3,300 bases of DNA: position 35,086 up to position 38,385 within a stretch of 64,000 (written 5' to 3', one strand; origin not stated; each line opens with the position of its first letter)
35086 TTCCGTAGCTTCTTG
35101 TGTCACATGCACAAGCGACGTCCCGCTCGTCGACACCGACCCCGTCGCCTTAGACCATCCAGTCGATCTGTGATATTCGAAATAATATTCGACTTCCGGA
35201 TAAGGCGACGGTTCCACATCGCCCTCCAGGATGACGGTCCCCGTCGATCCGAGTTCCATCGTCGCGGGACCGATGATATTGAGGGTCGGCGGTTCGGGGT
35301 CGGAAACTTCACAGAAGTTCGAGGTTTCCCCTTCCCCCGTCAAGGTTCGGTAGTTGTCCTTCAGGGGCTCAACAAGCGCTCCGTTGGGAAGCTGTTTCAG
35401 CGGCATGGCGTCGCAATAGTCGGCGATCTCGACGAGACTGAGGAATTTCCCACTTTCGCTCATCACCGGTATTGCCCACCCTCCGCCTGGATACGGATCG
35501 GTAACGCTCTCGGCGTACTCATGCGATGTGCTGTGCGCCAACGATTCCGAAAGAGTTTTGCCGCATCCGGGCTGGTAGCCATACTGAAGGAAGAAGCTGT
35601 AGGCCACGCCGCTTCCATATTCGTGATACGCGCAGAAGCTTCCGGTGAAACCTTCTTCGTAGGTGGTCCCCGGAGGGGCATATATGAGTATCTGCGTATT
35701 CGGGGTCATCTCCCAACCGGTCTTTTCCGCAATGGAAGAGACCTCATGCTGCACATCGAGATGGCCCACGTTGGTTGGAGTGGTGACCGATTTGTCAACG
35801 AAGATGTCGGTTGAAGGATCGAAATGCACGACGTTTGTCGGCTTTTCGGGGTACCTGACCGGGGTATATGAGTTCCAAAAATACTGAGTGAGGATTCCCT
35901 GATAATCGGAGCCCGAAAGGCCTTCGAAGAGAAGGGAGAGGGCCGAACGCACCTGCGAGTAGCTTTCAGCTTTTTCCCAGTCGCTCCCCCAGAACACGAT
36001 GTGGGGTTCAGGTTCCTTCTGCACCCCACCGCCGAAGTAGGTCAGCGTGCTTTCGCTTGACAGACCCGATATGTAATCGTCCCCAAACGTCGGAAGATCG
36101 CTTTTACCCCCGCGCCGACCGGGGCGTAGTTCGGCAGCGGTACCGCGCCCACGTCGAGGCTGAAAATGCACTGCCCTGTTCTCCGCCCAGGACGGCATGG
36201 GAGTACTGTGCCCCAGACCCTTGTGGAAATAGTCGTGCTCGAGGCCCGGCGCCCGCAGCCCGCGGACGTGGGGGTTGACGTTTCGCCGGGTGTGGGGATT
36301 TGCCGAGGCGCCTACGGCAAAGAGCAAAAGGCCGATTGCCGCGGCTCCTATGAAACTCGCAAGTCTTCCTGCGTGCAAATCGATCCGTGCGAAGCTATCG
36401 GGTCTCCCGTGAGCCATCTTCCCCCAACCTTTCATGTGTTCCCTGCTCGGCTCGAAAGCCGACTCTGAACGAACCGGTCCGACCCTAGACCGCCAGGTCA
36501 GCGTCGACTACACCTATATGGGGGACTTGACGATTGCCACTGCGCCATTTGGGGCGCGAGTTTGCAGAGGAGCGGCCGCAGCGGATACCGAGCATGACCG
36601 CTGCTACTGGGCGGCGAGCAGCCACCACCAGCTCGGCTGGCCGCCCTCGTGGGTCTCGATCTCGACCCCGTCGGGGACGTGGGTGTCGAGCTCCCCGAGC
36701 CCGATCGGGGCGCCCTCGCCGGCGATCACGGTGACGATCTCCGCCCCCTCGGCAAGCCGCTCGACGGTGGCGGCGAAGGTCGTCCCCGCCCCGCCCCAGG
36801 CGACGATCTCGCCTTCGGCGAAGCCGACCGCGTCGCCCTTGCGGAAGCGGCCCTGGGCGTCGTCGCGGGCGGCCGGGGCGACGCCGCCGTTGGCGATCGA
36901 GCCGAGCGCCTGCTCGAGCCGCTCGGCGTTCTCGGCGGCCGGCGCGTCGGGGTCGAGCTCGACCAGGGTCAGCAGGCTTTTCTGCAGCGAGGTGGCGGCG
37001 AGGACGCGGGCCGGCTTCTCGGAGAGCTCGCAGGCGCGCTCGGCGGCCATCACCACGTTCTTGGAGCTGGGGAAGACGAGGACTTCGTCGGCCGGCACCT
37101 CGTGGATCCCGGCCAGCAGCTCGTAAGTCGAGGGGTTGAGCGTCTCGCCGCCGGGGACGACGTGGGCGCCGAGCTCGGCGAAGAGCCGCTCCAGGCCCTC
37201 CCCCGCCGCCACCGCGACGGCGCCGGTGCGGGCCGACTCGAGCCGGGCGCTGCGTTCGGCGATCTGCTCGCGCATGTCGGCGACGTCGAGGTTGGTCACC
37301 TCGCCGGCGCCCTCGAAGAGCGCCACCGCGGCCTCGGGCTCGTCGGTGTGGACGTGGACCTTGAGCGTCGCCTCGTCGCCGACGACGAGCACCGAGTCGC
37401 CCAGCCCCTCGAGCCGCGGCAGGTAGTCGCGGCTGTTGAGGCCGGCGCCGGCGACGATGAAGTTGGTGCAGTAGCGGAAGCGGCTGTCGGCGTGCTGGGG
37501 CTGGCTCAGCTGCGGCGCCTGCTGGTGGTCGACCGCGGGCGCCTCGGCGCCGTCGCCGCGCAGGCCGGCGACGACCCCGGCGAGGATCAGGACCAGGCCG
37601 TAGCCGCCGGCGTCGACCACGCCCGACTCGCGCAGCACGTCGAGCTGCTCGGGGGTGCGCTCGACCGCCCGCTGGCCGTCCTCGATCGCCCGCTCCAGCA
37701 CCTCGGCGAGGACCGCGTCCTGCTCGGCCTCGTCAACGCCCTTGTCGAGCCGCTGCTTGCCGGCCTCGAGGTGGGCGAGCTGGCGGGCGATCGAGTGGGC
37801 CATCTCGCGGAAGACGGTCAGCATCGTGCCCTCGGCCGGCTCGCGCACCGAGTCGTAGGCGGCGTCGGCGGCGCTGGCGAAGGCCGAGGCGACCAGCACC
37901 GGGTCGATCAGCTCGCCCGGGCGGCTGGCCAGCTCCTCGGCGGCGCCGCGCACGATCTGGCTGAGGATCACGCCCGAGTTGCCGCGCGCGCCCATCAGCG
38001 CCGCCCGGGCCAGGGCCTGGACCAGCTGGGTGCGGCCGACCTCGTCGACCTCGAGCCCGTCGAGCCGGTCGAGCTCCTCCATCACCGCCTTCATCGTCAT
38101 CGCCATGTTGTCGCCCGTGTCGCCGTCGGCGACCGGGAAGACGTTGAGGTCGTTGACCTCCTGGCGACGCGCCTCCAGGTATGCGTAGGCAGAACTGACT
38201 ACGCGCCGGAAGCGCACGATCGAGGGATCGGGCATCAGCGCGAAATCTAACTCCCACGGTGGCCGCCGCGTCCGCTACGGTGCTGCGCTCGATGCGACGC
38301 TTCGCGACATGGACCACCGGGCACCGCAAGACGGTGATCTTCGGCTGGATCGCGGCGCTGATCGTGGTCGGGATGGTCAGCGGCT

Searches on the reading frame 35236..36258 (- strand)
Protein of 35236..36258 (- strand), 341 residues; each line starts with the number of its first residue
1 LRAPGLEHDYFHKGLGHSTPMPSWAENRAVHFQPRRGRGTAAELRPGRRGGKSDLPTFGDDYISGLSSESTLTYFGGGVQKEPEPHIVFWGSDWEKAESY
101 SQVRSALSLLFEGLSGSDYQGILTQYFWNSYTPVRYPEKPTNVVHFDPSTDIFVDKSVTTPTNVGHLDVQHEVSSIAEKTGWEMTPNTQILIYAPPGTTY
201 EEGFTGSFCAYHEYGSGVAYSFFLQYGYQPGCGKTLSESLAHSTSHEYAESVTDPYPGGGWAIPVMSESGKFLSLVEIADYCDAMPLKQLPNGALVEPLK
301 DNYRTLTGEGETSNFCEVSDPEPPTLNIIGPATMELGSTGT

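Call 25: search_solved_structures(query=window:35236-36258:-, max_evalue=1)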
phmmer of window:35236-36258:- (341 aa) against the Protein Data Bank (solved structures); distinct sequences matched with E-value up to 1: 0.

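Call 56: predict_structure(alignment_id=A2)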
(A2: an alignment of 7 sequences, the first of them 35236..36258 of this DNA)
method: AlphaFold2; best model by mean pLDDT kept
length: 341 residues; sequences in the alignment: 7
mean_pLDDT: 41.6   pTM: 0.45
mean pLDDT of the five models: 41.6, 33.0, 32.1, 31.9, 30.0
residues with pLDDT >= 90: 0; 70-90: 51; 50-70: 52; < 50: 238
segments of 3 or more residues with pLDDT < 50: 1-81, 111-142, 205-209, 225-341
pLDDT, mean of each block of 10 residues (from residue 1): 23 25 34 22 22 25 26 30 68 65 56 37 28 32 61 78 74 80 71 73 54 54 49 41 37 31 33 32 27 27 28 25 22 27 27
secondary structure, 60 per line:
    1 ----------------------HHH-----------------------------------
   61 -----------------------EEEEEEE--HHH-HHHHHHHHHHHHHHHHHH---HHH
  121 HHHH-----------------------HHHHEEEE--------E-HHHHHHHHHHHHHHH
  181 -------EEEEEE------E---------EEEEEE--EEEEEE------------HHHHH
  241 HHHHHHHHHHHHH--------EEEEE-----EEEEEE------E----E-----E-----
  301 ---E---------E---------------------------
elements in order: E84-90 H97-114 H118-124 H148-151 E152-155 H166-180 E188-193 E210-215 E218-223 H236-253 E262-266 E272-277

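Call 59: find_related_loci(query=A2, collection=genome_contigs, flank=6000)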
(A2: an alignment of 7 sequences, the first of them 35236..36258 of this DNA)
Query A2 (341 aa) in genome_contigs; peptide patterns used: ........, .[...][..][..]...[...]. (x = any residue, [..] = any of these).
28 stretches matched a pattern; 10 encode a relative of the query (tblastn E <= 1e-3); 10 distinct loci.
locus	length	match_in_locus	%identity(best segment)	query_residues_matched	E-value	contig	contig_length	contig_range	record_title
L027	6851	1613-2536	36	9-304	2e-39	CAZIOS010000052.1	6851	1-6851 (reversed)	MAG TPA_asm: uncultured Conexibacteraceae bacterium isolate binchicken_co54_410 genome assembly, contig: NODE_20399_leng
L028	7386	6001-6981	35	5-336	1e-38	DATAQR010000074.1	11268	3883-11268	MAG TPA_asm: Solirubrobacteraceae bacterium isolate SMAG_U5472 k141_4181133, whole genome shotgun sequence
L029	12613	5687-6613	33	12-329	9e-33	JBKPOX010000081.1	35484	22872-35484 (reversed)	MAG: Actinomycetota bacterium isolate GS_HAYS_MAG_00003 GS_HAYS_000000926740, whole genome shotgun sequence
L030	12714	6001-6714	34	72-324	9e-32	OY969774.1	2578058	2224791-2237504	MAG: uncultured Solirubrobacterales bacterium isolate MFD03975.bin.1.166 genome assembly, chromosome: 1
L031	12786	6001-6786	33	50-329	3e-29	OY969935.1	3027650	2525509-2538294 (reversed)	MAG: uncultured Solirubrobacteraceae bacterium isolate MFD09286.bin.2.122 genome assembly, chromosome: 1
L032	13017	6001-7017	30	11-339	6e-29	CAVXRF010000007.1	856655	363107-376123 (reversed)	MAG: uncultured Solirubrobacteraceae bacterium isolate MFD01716.bin.2.140 genome assembly, contig: contig_46015, whole g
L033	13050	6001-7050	29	11-337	1e-24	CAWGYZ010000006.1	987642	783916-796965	MAG: uncultured Solirubrobacteraceae bacterium isolate MFD01716.bin.1.229 genome assembly, contig: contig_38427, whole g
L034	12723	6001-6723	29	72-315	3e-24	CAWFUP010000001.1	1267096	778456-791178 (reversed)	MAG: uncultured Solirubrobacterales bacterium isolate MFD09286.bin.1.203 genome assembly, contig: contig_16119, whole ge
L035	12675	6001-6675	27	76-309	2e-13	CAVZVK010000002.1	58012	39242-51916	MAG: uncultured Solirubrobacterales bacterium isolate MFD02159.bin.2.88 genome assembly, contig: contig_26041, whole gen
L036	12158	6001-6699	28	72-257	9e-10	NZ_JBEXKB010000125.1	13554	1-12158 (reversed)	Kitasatospora sp. NPDC004669 NPDC004669_8_G11.ctg-0125, whole genome shotgun sequence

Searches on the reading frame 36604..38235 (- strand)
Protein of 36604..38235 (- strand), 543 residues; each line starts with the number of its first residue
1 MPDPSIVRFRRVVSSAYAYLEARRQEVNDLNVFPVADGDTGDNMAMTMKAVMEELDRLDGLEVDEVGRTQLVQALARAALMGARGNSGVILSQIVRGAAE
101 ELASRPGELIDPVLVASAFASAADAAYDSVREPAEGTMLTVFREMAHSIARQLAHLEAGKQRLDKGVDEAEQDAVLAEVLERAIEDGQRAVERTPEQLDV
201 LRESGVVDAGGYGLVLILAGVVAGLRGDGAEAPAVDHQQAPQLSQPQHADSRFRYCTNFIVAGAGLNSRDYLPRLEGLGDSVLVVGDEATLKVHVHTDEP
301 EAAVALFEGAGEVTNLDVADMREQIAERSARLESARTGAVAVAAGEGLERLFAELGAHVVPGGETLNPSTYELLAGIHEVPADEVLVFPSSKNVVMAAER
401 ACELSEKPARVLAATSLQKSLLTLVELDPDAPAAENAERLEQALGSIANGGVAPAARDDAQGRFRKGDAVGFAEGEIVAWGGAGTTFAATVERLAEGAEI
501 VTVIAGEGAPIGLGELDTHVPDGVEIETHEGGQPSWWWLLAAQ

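Call 68: search_protein_families(library=pfam, proteins=[window:36604-38235:-], max_evalue=0.00001)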
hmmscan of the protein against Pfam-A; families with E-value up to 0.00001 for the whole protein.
window:36604-38235:- (543 aa): 3 families
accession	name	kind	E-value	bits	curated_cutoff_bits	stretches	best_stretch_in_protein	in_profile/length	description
PF13684.11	FakA-like_C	-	6.2e-40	137.3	23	1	338-540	1-213/216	Fatty acid kinase subunit A-like, C-terminal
PF02734.22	Dak2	-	6.8e-33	114.4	27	2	34-173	1-133/174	DAK2 domain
PF21645.3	FakA-like_M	-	1.6e-20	73.2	24.9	1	253-327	2-79/80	Fatty acid kinase subunit A-like, middle domain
